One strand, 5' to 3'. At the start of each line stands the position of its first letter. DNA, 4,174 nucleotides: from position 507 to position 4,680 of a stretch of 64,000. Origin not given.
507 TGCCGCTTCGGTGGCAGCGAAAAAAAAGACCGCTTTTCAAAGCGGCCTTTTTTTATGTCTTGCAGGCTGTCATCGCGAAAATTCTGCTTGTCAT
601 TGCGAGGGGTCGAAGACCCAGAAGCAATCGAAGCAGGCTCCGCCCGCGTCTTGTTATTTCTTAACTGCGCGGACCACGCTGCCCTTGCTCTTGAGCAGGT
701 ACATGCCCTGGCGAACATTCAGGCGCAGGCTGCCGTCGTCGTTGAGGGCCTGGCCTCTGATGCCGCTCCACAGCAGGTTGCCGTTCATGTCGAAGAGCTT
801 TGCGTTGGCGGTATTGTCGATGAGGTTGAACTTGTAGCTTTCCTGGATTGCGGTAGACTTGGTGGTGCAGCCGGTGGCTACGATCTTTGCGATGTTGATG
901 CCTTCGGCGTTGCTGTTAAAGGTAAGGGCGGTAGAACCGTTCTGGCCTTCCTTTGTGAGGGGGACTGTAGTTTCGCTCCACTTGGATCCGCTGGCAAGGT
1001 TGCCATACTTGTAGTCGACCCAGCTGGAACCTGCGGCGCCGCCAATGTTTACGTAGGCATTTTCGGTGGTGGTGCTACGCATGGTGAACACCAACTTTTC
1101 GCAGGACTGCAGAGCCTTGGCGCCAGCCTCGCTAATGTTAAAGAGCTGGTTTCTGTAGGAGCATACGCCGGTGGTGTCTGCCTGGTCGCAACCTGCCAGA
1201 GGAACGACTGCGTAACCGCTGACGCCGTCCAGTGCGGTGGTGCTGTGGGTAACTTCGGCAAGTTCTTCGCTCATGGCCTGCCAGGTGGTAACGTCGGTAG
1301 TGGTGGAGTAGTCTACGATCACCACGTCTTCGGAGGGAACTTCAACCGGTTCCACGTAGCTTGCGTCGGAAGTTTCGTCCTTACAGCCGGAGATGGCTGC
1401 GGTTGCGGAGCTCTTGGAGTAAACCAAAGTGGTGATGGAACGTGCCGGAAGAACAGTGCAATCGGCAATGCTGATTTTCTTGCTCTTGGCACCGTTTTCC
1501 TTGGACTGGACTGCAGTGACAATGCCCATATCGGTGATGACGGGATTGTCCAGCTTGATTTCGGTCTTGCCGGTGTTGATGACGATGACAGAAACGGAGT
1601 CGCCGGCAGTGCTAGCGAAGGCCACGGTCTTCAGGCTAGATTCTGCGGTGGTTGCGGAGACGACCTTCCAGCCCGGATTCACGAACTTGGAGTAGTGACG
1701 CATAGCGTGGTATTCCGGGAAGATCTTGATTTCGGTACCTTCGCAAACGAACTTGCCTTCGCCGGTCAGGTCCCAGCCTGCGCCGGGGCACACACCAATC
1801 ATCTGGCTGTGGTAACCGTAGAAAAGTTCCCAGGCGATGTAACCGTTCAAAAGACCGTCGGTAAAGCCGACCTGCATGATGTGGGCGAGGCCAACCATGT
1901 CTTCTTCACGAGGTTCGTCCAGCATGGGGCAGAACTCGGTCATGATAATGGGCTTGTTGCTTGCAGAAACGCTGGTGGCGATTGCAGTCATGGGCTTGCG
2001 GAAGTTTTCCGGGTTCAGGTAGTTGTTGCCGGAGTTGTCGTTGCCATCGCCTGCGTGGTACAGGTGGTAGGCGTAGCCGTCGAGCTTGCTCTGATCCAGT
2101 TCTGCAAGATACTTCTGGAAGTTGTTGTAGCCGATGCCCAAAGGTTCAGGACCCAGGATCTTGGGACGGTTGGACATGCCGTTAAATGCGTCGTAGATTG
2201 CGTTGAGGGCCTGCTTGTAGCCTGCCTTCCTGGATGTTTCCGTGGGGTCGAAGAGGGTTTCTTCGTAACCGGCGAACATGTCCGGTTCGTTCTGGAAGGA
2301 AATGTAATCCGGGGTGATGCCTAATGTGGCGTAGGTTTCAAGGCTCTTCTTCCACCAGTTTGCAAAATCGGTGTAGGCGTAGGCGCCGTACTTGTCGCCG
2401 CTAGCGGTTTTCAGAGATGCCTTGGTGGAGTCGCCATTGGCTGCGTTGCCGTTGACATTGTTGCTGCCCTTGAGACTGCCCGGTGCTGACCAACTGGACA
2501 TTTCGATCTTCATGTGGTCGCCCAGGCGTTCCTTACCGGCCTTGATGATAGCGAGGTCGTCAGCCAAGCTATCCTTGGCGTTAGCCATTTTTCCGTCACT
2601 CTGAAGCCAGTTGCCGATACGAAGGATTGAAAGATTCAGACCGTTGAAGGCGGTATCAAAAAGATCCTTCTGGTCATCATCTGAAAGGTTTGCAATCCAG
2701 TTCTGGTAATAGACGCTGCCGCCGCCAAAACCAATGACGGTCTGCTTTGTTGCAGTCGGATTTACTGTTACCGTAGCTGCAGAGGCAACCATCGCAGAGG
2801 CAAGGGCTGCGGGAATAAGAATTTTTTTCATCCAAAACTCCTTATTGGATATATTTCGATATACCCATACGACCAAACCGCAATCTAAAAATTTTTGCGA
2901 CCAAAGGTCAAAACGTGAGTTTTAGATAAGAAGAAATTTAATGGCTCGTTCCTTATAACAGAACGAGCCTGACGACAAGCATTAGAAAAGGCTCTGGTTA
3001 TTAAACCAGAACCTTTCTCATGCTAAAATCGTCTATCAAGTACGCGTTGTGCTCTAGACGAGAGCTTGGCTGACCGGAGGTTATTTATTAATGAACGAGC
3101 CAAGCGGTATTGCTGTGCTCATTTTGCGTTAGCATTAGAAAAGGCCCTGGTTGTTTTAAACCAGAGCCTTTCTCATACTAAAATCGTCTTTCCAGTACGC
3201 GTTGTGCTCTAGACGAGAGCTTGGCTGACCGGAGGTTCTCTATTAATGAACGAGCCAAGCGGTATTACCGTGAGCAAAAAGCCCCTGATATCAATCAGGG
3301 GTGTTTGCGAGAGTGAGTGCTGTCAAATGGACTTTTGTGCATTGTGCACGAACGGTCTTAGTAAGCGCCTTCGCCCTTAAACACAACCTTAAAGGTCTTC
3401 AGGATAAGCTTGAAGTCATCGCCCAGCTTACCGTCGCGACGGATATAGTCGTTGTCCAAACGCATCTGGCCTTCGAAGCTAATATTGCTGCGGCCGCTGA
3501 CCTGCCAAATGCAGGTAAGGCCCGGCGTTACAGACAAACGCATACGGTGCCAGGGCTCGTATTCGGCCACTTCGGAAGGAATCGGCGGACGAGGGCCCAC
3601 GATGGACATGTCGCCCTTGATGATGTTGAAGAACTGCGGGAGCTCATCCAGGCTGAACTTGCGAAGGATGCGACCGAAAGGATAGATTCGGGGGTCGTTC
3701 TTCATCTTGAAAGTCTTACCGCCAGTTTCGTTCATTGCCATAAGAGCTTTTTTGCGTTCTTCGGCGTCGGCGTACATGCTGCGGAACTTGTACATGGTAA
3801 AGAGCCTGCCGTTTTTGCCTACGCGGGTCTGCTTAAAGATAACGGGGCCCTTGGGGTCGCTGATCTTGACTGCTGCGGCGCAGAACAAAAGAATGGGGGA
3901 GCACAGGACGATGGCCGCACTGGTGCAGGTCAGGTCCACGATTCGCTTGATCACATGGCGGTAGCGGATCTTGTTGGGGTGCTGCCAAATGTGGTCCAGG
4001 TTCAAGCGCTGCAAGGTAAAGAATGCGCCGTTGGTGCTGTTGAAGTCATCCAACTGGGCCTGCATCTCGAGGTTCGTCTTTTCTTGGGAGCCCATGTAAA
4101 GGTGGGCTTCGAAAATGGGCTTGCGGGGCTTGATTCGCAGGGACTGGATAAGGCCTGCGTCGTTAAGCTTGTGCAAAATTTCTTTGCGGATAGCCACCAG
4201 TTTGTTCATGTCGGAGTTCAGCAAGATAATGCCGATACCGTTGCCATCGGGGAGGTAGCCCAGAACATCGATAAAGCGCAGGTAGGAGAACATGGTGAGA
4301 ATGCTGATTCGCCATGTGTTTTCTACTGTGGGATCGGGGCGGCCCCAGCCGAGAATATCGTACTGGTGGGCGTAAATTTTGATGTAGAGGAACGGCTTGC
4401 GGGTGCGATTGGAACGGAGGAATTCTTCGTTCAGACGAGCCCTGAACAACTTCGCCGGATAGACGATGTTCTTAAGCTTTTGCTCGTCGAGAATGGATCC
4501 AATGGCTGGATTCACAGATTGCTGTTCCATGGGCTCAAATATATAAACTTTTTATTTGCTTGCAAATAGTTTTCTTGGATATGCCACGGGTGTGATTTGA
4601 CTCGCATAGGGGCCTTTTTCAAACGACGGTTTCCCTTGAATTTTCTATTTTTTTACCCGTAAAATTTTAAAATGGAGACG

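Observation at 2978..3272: Tandem pair of ~140-nt structured RNA units, each with its own terminator (candidate new sRNA array or tandem riboswitch/attenuator)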

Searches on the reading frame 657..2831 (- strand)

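Call 71: search_protein_families(library=pfam, proteins=[window:657-2831:-], max_evalue=0.00001)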
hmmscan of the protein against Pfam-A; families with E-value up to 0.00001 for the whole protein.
window:657-2831:- (725 aa): 0 families

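Call 72: search_protein_families(library=pfam, proteins=[window:657-2831:-], max_evalue=1)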
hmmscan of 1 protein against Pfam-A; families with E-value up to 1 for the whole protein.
window:657-2831:- (725 aa): 3 families
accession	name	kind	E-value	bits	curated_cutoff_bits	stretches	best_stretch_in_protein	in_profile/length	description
PF02055.22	Glyco_hydro_30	-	0.0051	16.3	23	1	102-185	89-160/348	Glycosyl hydrolase family 30 TIM-barrel domain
PF03662.20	Glyco_hydro_79n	-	0.0076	15.8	23.1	1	210-268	197-254/318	Glycosyl hydrolase family 79, N-terminal domain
PF17189.10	Glyco_hydro_30C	-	0.013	16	22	1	393-469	7-65/65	Glycosyl hydrolase family 30 beta sandwich domain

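Call 73: search_protein_families(library=ncbifam, proteins=[window:657-2831:-], max_evalue=0.01)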
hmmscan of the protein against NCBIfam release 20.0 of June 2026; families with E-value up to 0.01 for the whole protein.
window:657-2831:- (725 aa): 1 family
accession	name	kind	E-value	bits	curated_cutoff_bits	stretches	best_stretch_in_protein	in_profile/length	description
NF052681.1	EndoxylXynCBac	equivalog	1.7e-16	60.4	650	2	15-186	3-148/395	glucuronoarabinoxylan endo-1,4-beta-xylanase XynC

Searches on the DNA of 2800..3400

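Call 4: search_rna_families(source=window, start=2800, end=3400, threshold=evalue, max_evalue=10, show_alignments=3)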
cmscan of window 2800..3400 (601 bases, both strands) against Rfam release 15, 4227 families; matches with E-value up to 10: 14.
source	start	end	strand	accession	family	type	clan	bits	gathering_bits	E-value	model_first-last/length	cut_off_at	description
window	2971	3033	+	RF00751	mir-12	Gene; miRNA;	-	32.7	55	6.9e-05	1-74/74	no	mir-12 microRNA precursor family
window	3129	3181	-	RF00751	mir-12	Gene; miRNA;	-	25.6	55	0.0063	1-74/74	no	mir-12 microRNA precursor family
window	3130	3182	+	RF03210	mir-7359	Gene; miRNA;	-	25.6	90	0.017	1-56/56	no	mir-7359 microRNA precursor family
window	3126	3187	+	RF00751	mir-12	Gene; miRNA;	-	25.5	55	0.0069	1-74/74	no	mir-12 microRNA precursor family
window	2919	3021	+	RF02449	ncr1015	Gene; sRNA;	-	25.2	60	0.28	1-121/121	no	Bacillus sRNA ncr1015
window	2972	3032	-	RF00751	mir-12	Gene; miRNA;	-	24.1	55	0.016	1-74/74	no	mir-12 microRNA precursor family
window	3123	3186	-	RF00713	mir-239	Gene; miRNA;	-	23.3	49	0.015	1-74/74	no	mir-239 microRNA precursor family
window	2976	3027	+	RF00713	mir-239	Gene; miRNA;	-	19.7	49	0.16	1-74/74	no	mir-239 microRNA precursor family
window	3116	3174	-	RF02909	rli117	Gene; sRNA;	-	19.6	87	0.013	1-272/272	no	Listeria sRNA rli117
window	2975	3026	-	RF00713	mir-239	Gene; miRNA;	-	19.6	49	0.17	1-74/74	no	mir-239 microRNA precursor family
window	2976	3024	-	RF03464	mir-465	Gene; miRNA;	CL00136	17.7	65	1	1-79/79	no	mir-465 microRNA precursor family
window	3125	3180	-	RF03464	mir-465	Gene; miRNA;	CL00136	16.7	65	1.9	1-79/79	no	mir-465 microRNA precursor family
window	2914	2942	-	RF02823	LPR69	Gene; sRNA;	-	16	40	1.1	1-82/82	no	Legionella RNA 69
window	3144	3166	-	RF03156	L31-Firmicutes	Cis-reg; leader;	CL00118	14.5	33.3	2.6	1-24/32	no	L31-Firmicutes ribosomal protein leader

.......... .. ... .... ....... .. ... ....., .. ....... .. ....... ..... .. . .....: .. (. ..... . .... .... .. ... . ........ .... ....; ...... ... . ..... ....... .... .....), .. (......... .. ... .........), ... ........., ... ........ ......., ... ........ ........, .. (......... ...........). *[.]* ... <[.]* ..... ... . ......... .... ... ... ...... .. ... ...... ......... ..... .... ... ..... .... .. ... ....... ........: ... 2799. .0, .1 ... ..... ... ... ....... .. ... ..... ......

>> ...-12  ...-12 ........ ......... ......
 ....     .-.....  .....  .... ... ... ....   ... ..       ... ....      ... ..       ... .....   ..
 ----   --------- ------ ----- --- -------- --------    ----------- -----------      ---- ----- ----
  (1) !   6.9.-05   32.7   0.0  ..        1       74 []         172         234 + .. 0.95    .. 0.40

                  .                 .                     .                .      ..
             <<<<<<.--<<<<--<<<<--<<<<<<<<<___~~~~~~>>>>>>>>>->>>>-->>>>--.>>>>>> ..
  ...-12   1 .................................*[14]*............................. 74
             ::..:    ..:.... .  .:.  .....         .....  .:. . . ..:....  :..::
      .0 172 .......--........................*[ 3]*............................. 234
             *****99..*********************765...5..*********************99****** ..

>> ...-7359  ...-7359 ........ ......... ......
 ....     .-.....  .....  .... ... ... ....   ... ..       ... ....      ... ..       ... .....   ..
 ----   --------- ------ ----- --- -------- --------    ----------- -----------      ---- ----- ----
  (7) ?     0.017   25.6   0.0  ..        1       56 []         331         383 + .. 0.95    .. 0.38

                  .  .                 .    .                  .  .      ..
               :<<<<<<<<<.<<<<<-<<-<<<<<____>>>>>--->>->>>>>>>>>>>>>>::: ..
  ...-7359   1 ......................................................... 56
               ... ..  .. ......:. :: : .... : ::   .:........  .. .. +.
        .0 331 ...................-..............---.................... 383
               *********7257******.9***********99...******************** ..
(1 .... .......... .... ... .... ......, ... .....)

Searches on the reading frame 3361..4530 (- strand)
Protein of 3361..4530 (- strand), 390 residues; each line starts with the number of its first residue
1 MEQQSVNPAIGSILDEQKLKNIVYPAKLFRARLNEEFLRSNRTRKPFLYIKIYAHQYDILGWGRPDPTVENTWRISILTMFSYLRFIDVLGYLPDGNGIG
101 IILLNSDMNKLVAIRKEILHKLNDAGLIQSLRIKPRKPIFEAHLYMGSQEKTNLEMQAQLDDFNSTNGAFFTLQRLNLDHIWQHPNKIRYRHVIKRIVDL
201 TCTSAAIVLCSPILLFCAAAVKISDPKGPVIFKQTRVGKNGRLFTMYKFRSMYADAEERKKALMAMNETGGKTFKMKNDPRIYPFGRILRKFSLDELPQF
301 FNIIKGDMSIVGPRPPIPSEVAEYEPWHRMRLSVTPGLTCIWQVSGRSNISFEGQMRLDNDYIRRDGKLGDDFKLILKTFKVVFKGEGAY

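Call 38: search_protein_families(library=pfam, proteins=[window:3361-4530:-], max_evalue=0.00001)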
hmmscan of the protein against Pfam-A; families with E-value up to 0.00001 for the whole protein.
window:3361-4530:- (390 aa): 1 family
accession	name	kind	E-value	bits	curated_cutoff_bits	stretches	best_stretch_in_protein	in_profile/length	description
PF02397.22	Bac_transf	-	9.6e-63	211.4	27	1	195-385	1-179/179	Bacterial sugar transferase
